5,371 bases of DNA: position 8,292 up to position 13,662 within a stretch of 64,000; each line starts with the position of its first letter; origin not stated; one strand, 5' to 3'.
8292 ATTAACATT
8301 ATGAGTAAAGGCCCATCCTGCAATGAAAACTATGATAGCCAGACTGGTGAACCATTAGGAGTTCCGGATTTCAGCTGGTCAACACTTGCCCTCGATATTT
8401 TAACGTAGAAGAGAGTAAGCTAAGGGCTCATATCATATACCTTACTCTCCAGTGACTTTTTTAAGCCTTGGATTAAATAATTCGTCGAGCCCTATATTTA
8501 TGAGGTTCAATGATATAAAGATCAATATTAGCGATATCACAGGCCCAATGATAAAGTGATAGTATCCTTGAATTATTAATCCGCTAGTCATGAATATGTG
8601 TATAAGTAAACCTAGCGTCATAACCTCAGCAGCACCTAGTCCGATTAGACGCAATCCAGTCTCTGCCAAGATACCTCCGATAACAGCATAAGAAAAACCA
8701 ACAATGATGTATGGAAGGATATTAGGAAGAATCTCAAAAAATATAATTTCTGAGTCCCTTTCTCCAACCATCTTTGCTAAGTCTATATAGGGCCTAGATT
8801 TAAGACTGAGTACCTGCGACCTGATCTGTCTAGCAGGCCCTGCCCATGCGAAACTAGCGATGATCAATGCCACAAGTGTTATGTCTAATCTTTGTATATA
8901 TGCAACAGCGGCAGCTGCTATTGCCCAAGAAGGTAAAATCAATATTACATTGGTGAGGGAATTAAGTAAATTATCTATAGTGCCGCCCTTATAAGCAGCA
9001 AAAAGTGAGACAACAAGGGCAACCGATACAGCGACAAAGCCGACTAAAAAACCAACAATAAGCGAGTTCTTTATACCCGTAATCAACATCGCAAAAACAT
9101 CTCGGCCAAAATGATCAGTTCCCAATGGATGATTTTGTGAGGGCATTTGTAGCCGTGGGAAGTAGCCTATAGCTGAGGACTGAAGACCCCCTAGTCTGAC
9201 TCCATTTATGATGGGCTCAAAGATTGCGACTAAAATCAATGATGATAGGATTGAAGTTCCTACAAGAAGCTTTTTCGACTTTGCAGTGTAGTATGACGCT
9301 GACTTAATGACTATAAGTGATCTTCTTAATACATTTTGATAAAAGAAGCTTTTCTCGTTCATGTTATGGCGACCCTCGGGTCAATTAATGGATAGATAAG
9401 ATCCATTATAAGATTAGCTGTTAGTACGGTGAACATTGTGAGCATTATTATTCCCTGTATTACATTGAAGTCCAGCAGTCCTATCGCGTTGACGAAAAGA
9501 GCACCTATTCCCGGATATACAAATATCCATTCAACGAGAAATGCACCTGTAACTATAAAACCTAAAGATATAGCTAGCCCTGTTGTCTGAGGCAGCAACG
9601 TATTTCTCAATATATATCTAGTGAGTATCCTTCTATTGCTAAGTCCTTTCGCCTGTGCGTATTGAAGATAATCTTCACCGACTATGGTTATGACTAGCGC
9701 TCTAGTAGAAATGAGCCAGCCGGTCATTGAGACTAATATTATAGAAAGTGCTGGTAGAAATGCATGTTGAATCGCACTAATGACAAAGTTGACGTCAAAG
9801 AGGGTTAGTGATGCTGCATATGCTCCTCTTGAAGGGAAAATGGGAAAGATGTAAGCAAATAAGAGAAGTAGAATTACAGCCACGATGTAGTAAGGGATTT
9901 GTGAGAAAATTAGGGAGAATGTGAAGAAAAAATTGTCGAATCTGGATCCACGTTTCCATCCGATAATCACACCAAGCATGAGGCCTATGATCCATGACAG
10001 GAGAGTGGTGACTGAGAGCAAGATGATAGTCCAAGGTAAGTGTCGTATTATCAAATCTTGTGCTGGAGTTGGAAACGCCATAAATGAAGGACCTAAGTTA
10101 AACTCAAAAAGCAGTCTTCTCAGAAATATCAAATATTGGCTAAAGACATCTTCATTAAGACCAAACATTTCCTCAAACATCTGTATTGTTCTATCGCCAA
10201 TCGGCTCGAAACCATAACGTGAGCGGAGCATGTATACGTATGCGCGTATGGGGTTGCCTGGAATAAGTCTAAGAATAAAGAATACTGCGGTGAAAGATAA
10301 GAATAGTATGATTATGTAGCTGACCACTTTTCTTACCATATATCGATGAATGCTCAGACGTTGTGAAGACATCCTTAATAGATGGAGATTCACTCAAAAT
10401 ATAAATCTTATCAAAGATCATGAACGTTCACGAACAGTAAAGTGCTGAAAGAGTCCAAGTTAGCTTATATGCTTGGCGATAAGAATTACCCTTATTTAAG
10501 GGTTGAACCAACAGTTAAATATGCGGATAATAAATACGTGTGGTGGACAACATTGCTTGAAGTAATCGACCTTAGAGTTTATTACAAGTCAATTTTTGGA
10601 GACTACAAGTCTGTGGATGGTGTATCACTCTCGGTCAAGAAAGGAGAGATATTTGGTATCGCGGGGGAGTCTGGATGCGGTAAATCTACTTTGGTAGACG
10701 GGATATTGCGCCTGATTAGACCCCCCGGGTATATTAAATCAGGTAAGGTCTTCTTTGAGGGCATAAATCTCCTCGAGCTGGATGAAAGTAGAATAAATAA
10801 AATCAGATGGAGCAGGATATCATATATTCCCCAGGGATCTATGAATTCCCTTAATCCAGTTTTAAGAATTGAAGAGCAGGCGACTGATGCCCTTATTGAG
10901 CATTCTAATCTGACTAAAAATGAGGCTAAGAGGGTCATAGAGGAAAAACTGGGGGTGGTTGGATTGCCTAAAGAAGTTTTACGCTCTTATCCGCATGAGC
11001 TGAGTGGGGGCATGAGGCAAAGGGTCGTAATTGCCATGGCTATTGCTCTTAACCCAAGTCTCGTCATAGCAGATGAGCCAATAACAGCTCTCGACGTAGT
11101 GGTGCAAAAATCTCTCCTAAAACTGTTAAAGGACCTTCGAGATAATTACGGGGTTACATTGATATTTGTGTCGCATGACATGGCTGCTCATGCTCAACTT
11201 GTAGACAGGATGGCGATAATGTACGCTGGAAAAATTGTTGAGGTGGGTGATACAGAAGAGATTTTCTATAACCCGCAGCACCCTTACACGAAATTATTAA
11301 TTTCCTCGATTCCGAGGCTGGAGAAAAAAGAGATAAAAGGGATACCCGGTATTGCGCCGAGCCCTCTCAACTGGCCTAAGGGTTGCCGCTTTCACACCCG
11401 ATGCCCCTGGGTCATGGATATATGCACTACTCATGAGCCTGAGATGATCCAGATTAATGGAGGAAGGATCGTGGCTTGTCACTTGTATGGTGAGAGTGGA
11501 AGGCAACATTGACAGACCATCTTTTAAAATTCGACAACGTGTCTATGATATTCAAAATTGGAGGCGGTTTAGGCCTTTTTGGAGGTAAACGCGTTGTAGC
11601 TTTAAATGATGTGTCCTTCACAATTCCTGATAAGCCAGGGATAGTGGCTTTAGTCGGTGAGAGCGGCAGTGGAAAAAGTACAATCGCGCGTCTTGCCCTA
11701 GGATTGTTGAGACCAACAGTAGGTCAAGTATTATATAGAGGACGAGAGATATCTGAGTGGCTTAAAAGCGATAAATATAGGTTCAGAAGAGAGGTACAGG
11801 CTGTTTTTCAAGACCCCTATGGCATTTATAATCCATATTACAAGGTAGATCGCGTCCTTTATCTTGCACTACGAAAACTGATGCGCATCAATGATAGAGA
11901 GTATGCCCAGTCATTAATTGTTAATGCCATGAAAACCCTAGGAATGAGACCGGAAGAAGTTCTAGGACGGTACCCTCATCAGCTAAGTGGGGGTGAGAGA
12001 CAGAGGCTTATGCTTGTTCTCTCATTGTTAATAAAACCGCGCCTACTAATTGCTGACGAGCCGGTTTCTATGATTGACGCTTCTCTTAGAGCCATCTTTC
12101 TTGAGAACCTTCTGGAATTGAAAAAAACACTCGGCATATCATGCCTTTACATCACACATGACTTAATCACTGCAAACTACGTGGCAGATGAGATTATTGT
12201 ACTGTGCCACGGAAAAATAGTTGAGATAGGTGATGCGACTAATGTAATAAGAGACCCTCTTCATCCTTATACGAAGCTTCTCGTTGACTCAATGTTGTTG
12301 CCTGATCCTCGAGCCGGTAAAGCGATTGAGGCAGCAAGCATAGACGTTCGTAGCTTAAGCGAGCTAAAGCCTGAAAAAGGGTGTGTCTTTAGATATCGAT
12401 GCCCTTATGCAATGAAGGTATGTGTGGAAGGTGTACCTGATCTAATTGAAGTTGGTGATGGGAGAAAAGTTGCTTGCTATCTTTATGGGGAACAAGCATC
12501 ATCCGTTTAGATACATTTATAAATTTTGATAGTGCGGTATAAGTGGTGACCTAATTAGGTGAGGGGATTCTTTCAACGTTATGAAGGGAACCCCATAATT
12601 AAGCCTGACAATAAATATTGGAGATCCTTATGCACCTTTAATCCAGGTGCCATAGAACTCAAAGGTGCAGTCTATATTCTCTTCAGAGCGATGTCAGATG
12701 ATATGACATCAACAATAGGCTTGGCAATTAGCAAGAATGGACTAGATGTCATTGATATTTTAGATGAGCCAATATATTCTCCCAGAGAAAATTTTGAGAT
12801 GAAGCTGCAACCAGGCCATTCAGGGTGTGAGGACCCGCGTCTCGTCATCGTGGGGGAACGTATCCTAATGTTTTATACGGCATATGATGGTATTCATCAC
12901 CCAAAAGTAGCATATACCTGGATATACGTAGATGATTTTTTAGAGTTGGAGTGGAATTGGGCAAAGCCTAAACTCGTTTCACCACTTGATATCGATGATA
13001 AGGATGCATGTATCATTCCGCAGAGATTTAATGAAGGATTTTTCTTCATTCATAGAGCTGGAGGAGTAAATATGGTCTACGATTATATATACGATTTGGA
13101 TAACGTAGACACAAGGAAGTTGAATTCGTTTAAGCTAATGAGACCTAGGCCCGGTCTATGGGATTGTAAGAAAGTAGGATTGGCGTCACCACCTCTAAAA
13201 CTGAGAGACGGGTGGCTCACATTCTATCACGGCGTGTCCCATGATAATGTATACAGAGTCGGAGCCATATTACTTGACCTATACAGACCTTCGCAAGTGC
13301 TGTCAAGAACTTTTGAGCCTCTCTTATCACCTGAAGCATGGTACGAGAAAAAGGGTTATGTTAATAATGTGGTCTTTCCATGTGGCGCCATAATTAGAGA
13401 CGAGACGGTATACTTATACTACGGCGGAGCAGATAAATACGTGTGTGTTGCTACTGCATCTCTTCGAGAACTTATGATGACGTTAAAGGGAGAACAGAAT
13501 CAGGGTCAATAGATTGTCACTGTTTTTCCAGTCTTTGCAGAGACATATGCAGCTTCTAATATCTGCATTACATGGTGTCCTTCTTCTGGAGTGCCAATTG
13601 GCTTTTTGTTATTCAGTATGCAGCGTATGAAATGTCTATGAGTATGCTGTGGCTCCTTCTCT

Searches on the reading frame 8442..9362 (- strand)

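Call 43: search_protein_families(library=pfam, proteins=[window:8442-9362:-], max_evalue=0.00001)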
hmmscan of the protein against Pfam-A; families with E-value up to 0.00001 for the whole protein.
window:8442-9362:- (306 aa): 1 family
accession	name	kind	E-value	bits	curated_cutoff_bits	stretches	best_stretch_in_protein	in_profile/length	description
PF00528.27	BPD_transp_1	-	1.5e-22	80.7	26.4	1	116-302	2-184/184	Binding-protein-dependent transport system inner membrane component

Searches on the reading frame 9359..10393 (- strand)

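Call 43: search_protein_families(library=pfam, proteins=[window:9359-10393:-], max_evalue=0.00001)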
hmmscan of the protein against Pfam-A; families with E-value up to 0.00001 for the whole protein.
window:9359-10393:- (344 aa): 1 family
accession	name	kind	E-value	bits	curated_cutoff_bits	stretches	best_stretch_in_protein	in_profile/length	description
PF00528.27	BPD_transp_1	-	2e-34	119.4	26.4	1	137-342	1-183/184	Binding-protein-dependent transport system inner membrane component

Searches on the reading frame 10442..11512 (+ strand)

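Call 43: search_protein_families(library=pfam, proteins=[window:10442-11512:+], max_evalue=0.00001)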
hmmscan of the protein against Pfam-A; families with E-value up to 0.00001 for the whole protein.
window:10442-11512:+ (356 aa): 4 families
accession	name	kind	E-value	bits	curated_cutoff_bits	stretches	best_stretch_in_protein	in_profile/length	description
PF00005.33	ABC_tran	-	1.3e-28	100.8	25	1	59-214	2-136/137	ABC transporter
PF08352.17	oligo_HPY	-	1.4e-21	77.1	27.1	1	266-328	1-65/65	Oligopeptide/dipeptide transporter, C-terminal region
PF13304.12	AAA_21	-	5.7e-07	30.3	27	0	184-247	235-300/304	AAA domain, putative AbiEii toxin, Type IV TA system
PF13555.12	AAA_29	-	8e-06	26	27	0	58-96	12-50/61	P-loop containing region of AAA domain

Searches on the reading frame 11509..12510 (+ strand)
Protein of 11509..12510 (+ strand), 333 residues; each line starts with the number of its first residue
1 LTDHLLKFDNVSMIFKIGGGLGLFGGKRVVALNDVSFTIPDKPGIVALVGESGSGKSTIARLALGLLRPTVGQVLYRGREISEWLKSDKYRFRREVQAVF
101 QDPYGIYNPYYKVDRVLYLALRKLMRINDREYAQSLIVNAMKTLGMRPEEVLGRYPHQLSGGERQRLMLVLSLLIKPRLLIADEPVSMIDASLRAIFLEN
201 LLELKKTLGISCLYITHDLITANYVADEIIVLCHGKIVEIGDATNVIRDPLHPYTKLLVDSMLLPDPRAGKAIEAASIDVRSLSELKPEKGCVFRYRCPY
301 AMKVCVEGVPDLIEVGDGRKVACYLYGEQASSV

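Call 43: search_protein_families(library=pfam, proteins=[window:11509-12510:+], max_evalue=0.00001)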
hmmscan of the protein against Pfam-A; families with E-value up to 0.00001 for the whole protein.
window:11509-12510:+ (333 aa): 2 families
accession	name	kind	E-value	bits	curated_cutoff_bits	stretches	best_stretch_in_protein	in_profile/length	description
PF00005.33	ABC_tran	-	1.7e-26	93.9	25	1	32-186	1-136/137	ABC transporter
PF08352.17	oligo_HPY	-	2.2e-16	60.4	27.1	1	238-305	1-65/65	Oligopeptide/dipeptide transporter, C-terminal region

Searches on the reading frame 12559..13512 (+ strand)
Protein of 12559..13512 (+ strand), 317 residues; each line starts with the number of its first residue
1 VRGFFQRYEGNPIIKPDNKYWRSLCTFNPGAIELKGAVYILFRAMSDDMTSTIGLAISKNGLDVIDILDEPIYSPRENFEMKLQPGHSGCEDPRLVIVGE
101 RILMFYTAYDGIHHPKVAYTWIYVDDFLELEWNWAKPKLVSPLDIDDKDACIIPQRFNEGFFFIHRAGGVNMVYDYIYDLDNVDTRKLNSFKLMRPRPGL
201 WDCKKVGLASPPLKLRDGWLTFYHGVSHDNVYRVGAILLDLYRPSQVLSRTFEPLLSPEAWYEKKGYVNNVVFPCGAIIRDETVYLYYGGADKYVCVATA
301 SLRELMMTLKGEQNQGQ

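Call 43: search_protein_families(library=pfam, proteins=[window:12559-13512:+], max_evalue=0.00001)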
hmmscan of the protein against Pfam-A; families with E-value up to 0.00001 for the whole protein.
window:12559-13512:+ (317 aa): 1 family
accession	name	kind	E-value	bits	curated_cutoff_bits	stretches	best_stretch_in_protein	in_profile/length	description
PF04041.19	Glyco_hydro_130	-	3.9e-46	157.9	26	1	21-309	30-318/320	beta-1,4-mannooligosaccharide phosphorylase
